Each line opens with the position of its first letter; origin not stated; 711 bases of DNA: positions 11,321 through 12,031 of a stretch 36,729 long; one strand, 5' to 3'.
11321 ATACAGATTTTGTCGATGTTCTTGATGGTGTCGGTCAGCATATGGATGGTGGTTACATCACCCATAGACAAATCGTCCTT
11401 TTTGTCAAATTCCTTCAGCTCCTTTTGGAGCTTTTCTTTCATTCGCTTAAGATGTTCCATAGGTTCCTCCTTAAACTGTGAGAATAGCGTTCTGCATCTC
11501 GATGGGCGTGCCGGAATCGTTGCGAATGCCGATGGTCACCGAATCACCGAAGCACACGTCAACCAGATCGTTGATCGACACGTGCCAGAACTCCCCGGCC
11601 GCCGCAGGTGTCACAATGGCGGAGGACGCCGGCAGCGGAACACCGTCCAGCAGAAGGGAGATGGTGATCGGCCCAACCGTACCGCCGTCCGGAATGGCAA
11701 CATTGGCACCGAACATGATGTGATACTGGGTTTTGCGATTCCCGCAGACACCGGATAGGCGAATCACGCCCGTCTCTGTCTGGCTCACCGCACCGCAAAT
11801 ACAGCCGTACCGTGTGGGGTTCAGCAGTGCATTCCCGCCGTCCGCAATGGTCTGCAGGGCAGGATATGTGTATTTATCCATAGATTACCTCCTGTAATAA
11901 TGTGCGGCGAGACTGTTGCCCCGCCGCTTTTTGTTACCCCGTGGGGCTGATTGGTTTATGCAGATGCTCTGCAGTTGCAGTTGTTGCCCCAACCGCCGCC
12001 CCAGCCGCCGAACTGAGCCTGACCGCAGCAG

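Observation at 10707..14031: Terminator-insulated seven-gene cargo operon of unassignable low-complexity proteins between the lysis genes and attP/integrase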

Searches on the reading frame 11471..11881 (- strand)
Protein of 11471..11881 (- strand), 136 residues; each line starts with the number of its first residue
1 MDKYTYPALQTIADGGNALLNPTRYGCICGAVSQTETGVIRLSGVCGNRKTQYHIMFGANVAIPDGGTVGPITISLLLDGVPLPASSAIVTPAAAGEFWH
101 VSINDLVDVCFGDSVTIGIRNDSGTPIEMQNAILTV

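Call 3: search_protein_families(library=pfam, proteins=[window:11471-11881:-], max_evalue=1)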
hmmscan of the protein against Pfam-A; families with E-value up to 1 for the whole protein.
window:11471-11881:- (136 aa): 0 families

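Call 4: search_protein_families(library=phrogs, proteins=[window:11471-11881:-], max_evalue=1)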
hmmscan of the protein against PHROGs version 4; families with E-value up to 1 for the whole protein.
window:11471-11881:- (136 aa): 1 family
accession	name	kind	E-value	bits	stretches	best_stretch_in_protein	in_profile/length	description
phrog_20016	-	unknown function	6.7e-27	94.9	1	1-136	1-137/141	-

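Call 18: search_solved_structures(query=window:11471-11881:-, max_evalue=10)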
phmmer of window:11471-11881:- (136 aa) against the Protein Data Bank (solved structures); distinct sequences matched with E-value up to 10: 2.
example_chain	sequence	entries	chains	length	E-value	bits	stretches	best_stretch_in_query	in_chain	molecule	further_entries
8bl3_A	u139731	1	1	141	0.0093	19.2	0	111-130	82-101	scIg12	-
8bl6_A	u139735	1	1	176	0.014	18.6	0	111-130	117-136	dIG14-scdim-EF62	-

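Call 24: search_protein_families(library=ncbifam, proteins=[window:11471-11881:-], max_evalue=1)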
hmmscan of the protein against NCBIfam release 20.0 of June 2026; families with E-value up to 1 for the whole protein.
window:11471-11881:- (136 aa): 0 families

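Call 25: search_protein_families(library=padloc, proteins=[window:11471-11881:-], max_evalue=1)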
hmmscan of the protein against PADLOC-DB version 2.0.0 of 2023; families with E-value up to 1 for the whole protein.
window:11471-11881:- (136 aa): 0 families

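Call 26: find_homologous_proteins(query=window:11471-11881:-)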
Query window:11471-11881:- (136 aa): 21 proteins with E <= 0.001 among 61 candidates.
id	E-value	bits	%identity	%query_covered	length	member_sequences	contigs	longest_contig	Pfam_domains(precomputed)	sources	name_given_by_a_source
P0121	1.2e-75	270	90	100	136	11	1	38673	-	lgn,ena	-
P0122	1.2e-75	270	90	100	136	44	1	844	-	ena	-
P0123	5.3e-73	261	88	100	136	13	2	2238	-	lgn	-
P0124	2.9e-72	259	88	100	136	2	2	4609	-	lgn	-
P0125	1.1e-71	257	85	100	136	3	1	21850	-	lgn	-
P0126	6.5e-70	251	82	100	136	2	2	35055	-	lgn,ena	-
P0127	1.8e-69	250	85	100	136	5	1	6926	-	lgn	-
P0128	1.9e-69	250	87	100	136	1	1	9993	-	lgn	-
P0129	8.1e-69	248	82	100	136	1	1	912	-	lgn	-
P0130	9.2e-67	241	78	100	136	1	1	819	-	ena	-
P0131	9.4e-67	241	79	100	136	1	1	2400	-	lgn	-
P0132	1.2e-66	241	82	100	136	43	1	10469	-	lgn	-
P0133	2.6e-55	204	91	77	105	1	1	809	-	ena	-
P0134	1.8e-22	98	42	100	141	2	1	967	-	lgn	-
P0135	7.0e-22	96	47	97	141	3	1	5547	-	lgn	-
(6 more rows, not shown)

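Call 34: search_solved_structures(query=A2, max_evalue=10, show_alignments=2)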
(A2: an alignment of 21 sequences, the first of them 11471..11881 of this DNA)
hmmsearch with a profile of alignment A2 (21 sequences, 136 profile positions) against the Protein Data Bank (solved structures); distinct sequences matched with E-value up to 10: 2.
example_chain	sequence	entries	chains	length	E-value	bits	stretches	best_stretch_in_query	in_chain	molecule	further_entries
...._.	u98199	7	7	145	0.24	14.2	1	41-71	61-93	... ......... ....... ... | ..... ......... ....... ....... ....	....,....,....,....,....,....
5o60_M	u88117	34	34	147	0.25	14.2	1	41-71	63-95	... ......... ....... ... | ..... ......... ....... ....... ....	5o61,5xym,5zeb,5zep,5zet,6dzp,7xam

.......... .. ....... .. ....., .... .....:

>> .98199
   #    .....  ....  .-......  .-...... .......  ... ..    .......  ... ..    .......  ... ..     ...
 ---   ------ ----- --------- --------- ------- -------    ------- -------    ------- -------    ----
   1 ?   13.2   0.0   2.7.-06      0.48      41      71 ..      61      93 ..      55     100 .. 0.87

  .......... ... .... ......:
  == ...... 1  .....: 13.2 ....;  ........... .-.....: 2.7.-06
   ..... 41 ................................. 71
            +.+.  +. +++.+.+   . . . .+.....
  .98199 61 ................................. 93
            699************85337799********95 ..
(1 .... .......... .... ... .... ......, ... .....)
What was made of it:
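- On BclA-CTD / BxpB (ExsFA) exosporium proteins: The profile finds no relevant PDB chain (calls 18, 34).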

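Call 40: predict_structure(alignment_id=A2)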
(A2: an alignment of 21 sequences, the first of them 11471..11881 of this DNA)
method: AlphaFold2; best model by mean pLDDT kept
length: 136 residues; sequences in the alignment: 21
mean_pLDDT: 87.9   pTM: 0.81
mean pLDDT of the five models: 87.9, 87.4, 87.1, 86.1, 85.6
residues with pLDDT >= 90: 83; 70-90: 46; 50-70: 7; < 50: 0
segments of 3 or more residues with pLDDT < 50: none
pLDDT, mean of each block of 10 residues (from residue 1): 80 92 70 78 84 93 92 94 87 91 92 92 95 90
secondary structure, 60 per line:
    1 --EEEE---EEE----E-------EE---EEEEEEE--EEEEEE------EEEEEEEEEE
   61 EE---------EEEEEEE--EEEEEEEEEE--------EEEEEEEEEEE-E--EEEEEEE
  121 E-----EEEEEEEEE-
elements in order: E3-6 E10-12 E30-36 E39-44 E51-62 E72-78 E81-90 E99-109 E114-121 E127-135
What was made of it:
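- On BclA-CTD / BxpB (ExsFA) exosporium proteins: AlphaFold2 pLDDT 87.9 (call 40).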

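Call 43: fold_search(model_id=the predicted structure, library=pdb)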
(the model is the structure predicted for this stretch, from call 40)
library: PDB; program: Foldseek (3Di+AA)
matches with E <= 10: 1818; with E <= 0.001: 115
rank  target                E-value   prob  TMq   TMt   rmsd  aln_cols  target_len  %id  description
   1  3twi_A                4.3e-06  1.00  0.57  0.57   6.1       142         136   13  Variable Lymphocyte Receptor Recognition of the Immunodominant Glycoprotein of Bacillus anthracis Spores (released 2012-03-14)
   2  1wck                  9.0e-06  1.00  0.63  0.63   3.8       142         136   13  Crystal structure of the C-terminal domain of BclA, the major antigen of the exosporium of the Bacillus anthracis spore. (released 2005-10-25)
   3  2r6q                  9.5e-06  1.00  0.63  0.62   3.8       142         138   13  Crystal Structure of BclA-island Construct (released 2009-03-10)
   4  3tyj                  1.0e-05  1.00  0.64  0.64   3.7       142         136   13  Bacillus collagen-like protein of anthracis P159S mutant (released 2012-03-14)
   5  2z5w                  1.1e-05  1.00  0.63  0.63   3.8       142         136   13  tBclA, a recombinant spore surface protein from Bacillus anthracis (released 2008-04-22)
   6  9h38_M                1.6e-05  1.00  0.63  0.63   4.0       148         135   18  C-terminal domain of the F-ENA tip fibrillum F-BclA from Bacillus thuringiensis (released 2025-03-12)
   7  9h3d_D                1.6e-05  1.00  0.64  0.60   6.3       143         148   15  F-ENA exosporium anchoring complex between ExsF and a peptide derived from the N-terminus of F-Anchor (released 2025-03-12)
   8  9h38_A                2.0e-05  1.00  0.62  0.60   4.4       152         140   18  C-terminal domain of the F-ENA tip fibrillum F-BclA from Bacillus thuringiensis (released 2025-03-12)
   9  8d02                  2.8e-05  1.00  0.69  0.64   5.4       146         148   20  Crystal Structure of Bacillus anthracis BxpB (released 2023-05-24)
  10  7r5i_C                3.1e-05  1.00  0.64  0.60   4.9       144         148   17  High resolution Crystal structure of ExsFA, a Bacillus cereus spore exosporium protein (released 2023-08-23)
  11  9h38_R                3.1e-05  1.00  0.58  0.56   5.0       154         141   19  C-terminal domain of the F-ENA tip fibrillum F-BclA from Bacillus thuringiensis (released 2025-03-12)
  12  9h3d_E                3.2e-05  1.00  0.66  0.62   6.3       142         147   14  F-ENA exosporium anchoring complex between ExsF and a peptide derived from the N-terminus of F-Anchor (released 2025-03-12)
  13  9h38_B                3.6e-05  1.00  0.64  0.63   4.0       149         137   17  C-terminal domain of the F-ENA tip fibrillum F-BclA from Bacillus thuringiensis (released 2025-03-12)
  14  9h38_L                4.2e-05  1.00  0.53  0.52   5.6       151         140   17  C-terminal domain of the F-ENA tip fibrillum F-BclA from Bacillus thuringiensis (released 2025-03-12)
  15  7r1m_A                4.7e-05  1.00  0.62  0.55   6.4       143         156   15  Crystal structure of ExsFA, a Bacillus cereus spore exosporium protein (released 2023-02-15)
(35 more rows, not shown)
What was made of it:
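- On BclA-CTD / BxpB (ExsFA) exosporium proteins: The top 15 PDB fold matches are BclA, F-BclA, ExsF and BxpB (call 43).
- g5 is closest in fold to BclA-CTD, F-BclA and BxpB/ExsFA (call 43).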

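Call 68: fold_search(model_id=the predicted structure, library=viral)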
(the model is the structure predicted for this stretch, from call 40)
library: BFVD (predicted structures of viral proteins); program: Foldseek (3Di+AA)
matches with E <= 10: 1887; with E <= 0.001: 327
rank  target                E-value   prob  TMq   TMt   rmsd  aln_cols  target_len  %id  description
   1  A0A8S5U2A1            3.0e-09  1.00  0.83  0.84   2.6       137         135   26  Uncharacterized protein [Siphoviridae sp. ctqzz19]
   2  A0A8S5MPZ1            4.0e-09  1.00  0.79  0.83   2.6       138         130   19  Uncharacterized protein [Podoviridae sp. ctoqT5]
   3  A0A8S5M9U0            1.1e-08  1.00  0.83  0.82   2.2       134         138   16  Uncharacterized protein [Siphoviridae sp. ctv4j104]
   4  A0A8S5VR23            1.3e-08  1.00  0.75  0.76   3.2       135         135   27  (no name in the UniProt tables at hand)
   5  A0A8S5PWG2            7.9e-08  1.00  0.74  0.74   3.0       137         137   19  Uncharacterized protein [Myoviridae sp. ctWiL39]
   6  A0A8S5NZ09            3.2e-07  1.00  0.68  0.65   4.0       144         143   23  Uncharacterized protein [Siphoviridae sp. ctiMP24]
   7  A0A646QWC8            3.7e-07  1.00  0.66  0.51   4.1       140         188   15  Uncharacterized protein [Roseobacter phage CRP-5]
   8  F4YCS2                4.2e-07  1.00  0.61  0.43   8.6       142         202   16  (no name in the UniProt tables at hand)
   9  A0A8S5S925            6.7e-07  1.00  0.76  0.73   3.1       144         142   21  BclA protein [Phage sp. ctGns7]
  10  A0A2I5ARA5            7.9e-07  1.00  0.68  0.54   3.9       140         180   16  (no name in the UniProt tables at hand)
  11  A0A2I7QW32            7.9e-07  1.00  0.58  0.20   8.9       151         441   14  (no name in the UniProt tables at hand)
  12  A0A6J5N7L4            1.2e-06  1.00  0.56  0.40   6.8       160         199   12  Uncharacterized protein [uncultured Caudovirales phage]
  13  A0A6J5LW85            1.2e-06  1.00  0.65  0.16   3.5       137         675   14  Uncharacterized protein [uncultured Caudovirales phage]
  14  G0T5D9                1.3e-06  1.00  0.74  0.16   3.0       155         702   12  Uncharacterized protein [Wiseana iridescent virus]
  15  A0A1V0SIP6            1.4e-06  1.00  0.63  0.22   4.1       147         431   20  Collagen triple helix repeat motif-containing protein [Klosneuvirus KNV1]
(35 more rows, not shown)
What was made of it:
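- TNF/C1q-like jelly rolls are common heads of phage fibres (calls 43, 68).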
